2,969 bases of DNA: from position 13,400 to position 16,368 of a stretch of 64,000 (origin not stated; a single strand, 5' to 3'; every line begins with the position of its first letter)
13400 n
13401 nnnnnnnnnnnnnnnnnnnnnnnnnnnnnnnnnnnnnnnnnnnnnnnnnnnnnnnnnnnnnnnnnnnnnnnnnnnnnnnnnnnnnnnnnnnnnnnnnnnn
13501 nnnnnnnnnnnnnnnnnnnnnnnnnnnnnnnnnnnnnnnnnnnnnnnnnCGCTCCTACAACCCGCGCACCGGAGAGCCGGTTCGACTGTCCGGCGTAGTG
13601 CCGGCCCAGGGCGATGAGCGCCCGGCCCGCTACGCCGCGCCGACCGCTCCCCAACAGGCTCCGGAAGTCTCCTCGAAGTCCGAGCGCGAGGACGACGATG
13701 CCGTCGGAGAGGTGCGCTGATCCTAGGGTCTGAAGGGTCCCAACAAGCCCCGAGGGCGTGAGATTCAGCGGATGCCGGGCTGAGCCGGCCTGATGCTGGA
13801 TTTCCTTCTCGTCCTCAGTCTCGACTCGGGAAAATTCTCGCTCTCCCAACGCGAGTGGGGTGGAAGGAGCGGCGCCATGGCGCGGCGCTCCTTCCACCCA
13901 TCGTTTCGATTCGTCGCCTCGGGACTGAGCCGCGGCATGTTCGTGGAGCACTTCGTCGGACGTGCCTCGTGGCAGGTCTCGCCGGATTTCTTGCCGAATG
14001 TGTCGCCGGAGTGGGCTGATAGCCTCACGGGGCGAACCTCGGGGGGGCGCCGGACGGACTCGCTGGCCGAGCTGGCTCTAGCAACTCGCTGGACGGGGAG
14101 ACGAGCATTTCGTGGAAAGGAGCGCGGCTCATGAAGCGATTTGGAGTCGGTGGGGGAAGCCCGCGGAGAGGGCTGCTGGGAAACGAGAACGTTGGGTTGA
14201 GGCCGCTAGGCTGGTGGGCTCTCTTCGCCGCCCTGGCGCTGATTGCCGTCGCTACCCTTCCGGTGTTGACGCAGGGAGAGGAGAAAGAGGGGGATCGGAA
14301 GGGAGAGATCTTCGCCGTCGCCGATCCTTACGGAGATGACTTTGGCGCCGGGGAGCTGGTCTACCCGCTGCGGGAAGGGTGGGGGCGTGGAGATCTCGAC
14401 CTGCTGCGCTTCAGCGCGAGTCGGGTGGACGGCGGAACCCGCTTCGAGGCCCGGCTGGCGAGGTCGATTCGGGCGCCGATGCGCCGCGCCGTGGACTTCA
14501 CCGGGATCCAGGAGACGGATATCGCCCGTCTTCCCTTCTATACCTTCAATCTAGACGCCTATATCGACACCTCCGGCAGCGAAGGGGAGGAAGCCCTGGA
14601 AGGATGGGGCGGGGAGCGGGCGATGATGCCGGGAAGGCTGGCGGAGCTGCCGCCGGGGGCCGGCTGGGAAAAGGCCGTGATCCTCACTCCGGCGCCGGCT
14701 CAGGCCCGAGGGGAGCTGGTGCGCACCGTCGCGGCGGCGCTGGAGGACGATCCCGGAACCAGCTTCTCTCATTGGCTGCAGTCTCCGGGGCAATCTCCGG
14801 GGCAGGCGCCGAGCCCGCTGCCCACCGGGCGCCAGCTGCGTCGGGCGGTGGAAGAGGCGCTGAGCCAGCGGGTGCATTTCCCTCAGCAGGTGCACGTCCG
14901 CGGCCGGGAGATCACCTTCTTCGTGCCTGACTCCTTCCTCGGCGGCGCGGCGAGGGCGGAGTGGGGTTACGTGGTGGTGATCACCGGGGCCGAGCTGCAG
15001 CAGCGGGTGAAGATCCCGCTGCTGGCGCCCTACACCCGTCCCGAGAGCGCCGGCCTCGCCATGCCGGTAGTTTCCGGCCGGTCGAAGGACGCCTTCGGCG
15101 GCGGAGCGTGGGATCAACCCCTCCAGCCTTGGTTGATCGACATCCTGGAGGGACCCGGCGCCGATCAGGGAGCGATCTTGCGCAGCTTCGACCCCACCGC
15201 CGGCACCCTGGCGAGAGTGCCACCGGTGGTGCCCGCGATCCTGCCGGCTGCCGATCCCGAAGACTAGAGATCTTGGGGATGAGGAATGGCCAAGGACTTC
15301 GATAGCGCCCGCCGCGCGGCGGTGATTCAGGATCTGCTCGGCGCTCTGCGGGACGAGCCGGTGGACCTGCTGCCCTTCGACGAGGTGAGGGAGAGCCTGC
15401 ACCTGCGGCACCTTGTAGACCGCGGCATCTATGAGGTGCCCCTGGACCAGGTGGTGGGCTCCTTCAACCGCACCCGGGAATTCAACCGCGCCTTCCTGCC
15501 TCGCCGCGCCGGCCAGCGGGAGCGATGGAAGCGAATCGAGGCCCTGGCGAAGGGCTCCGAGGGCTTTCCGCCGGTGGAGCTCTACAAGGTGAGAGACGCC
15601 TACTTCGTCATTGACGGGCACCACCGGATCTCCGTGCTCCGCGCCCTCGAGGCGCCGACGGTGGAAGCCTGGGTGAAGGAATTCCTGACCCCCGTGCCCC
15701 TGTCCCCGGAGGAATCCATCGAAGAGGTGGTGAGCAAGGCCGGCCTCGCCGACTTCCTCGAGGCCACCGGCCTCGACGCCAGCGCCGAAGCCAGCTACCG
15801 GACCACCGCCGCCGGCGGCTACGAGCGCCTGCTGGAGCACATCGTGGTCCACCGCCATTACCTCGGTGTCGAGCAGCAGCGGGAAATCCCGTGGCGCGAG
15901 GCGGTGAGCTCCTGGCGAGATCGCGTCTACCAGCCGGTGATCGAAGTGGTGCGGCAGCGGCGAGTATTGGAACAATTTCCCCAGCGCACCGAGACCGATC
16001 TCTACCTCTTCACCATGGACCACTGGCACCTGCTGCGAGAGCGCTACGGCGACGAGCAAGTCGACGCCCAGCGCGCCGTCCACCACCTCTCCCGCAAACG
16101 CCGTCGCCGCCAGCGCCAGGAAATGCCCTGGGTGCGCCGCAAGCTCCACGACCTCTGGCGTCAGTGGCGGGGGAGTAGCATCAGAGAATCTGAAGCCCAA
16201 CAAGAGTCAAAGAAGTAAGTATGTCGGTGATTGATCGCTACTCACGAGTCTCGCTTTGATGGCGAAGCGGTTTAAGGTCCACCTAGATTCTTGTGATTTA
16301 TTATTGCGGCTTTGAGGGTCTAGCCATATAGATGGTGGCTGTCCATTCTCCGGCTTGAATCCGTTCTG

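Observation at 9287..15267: Candidate outer-membrane glucan-capture module: three Glucodextran_C-like paralogs around a 732-aa beta-barrel, appended to a MalEFGK-type locus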

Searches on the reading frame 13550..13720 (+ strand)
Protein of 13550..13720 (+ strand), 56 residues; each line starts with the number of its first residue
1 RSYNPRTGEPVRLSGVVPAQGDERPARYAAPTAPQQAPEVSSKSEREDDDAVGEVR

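Call 66: search_protein_families(library=pfam, proteins=[window:13550-13720:+], max_evalue=10)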
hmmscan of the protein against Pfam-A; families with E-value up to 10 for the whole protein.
window:13550-13720:+ (56 aa): 0 families

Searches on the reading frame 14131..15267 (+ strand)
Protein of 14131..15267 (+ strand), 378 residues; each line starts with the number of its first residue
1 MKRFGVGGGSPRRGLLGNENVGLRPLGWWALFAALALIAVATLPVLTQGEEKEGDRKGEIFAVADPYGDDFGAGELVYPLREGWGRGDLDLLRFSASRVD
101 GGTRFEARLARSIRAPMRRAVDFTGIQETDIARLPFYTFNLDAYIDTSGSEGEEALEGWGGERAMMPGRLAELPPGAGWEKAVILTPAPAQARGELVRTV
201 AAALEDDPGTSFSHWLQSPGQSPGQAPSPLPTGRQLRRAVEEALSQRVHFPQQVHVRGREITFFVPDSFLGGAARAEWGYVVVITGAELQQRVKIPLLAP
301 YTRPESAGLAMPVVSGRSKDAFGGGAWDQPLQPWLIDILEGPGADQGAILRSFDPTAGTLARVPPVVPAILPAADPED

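Call 4: search_protein_families(library=pfam, proteins=[window:14131-15267:+], max_evalue=0.01)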
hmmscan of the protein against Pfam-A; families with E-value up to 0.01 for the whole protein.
window:14131-15267:+ (378 aa): 1 family
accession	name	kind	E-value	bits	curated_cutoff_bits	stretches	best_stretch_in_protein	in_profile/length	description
PF09985.14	Glucodextran_C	-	2e-24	86.8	22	1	60-363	1-226/228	C-terminal binding-module, SLH-like, of glucodextranase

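Call 5: search_protein_families(library=ncbifam, proteins=[window:14131-15267:+], max_evalue=0.01)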
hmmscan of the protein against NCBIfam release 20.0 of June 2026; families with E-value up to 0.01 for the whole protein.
window:14131-15267:+ (378 aa): 0 families

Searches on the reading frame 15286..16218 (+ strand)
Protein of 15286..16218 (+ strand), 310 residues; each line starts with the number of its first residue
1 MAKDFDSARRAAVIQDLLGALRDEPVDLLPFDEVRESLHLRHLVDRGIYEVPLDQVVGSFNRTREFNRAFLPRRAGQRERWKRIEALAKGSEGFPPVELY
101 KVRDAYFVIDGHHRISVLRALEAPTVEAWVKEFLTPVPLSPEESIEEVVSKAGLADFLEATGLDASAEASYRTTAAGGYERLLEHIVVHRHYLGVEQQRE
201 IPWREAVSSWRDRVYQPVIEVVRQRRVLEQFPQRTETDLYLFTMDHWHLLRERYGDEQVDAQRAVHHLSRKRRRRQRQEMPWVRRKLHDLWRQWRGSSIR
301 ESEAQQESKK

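Call 4: search_protein_families(library=pfam, proteins=[window:15286-16218:+], max_evalue=0.01)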
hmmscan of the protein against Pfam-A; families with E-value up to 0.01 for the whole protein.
window:15286-16218:+ (310 aa): 0 families

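Call 5: search_protein_families(library=ncbifam, proteins=[window:15286-16218:+], max_evalue=0.01)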
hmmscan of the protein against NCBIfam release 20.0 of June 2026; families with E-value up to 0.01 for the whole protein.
window:15286-16218:+ (310 aa): 0 families

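Call 66: search_protein_families(library=pfam, proteins=[window:15286-16218:+], max_evalue=10)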
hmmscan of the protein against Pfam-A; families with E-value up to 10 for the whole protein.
window:15286-16218:+ (310 aa): 1 family
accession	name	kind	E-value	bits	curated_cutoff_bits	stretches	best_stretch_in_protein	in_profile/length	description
PF21075.3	GDH_ACT1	-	0.059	13.6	23.7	1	228-257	11-40/144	Glutamate dehydrogenase, ACT1 domain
